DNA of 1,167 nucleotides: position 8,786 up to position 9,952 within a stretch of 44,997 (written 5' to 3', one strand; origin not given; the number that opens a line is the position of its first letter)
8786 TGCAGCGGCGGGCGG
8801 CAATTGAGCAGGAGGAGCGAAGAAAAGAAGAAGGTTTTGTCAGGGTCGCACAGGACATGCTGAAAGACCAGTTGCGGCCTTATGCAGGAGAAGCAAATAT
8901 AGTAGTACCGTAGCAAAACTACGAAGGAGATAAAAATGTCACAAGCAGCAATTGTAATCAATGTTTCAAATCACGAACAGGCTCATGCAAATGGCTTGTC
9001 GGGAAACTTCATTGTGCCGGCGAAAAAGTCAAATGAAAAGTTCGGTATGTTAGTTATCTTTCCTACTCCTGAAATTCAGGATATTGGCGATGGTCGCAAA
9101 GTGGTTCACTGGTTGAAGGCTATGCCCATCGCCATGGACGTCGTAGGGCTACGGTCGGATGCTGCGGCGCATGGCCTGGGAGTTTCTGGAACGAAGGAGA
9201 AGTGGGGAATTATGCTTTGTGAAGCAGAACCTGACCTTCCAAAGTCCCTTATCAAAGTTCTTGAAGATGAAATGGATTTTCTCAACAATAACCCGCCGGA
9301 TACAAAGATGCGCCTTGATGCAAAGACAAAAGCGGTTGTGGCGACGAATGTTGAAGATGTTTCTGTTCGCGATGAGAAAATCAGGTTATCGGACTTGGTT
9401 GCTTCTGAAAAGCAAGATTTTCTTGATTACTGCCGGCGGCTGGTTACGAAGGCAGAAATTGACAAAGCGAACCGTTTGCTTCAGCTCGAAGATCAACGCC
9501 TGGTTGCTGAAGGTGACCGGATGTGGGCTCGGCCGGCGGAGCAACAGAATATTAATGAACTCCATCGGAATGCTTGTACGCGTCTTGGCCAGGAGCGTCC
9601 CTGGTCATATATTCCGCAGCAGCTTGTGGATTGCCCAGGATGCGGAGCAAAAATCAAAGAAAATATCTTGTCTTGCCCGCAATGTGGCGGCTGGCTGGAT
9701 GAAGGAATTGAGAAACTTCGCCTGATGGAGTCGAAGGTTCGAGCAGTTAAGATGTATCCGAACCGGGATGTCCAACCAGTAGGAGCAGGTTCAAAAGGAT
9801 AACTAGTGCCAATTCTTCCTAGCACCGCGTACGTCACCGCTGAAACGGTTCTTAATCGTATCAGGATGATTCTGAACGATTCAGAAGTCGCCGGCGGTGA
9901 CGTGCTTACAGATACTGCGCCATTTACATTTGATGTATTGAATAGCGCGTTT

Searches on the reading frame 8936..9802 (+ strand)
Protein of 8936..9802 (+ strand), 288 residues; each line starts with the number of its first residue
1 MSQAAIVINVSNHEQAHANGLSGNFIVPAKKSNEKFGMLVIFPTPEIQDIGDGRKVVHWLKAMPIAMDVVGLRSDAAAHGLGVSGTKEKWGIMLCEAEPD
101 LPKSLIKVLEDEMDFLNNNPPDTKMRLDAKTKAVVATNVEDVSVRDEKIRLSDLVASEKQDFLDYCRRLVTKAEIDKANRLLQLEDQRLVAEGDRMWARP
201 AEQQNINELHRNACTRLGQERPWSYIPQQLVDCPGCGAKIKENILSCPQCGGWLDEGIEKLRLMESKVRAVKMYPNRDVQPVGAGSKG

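Call 51: search_protein_families(library=pfam, proteins=[window:8936-9802:+], max_evalue=0.01)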
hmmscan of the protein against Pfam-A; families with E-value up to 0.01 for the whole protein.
window:8936-9802:+ (288 aa): 4 families
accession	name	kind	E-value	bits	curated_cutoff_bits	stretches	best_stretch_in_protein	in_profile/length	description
PF10571.15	UPF0547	-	0.0071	16.9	29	0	233-251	3-21/26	Uncharacterised protein family UPF0547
PF23455.1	DUF7129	-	0.0072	16.5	30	0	233-254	14-37/45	Domain of unknown function (DUF7129)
PF13240.11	Zn_Ribbon_1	-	0.0076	16.5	25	0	233-251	2-20/23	zinc-ribbon domain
PF12773.13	DZR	-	0.0085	16.7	27.3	0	230-251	24-45/45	Double zinc ribbon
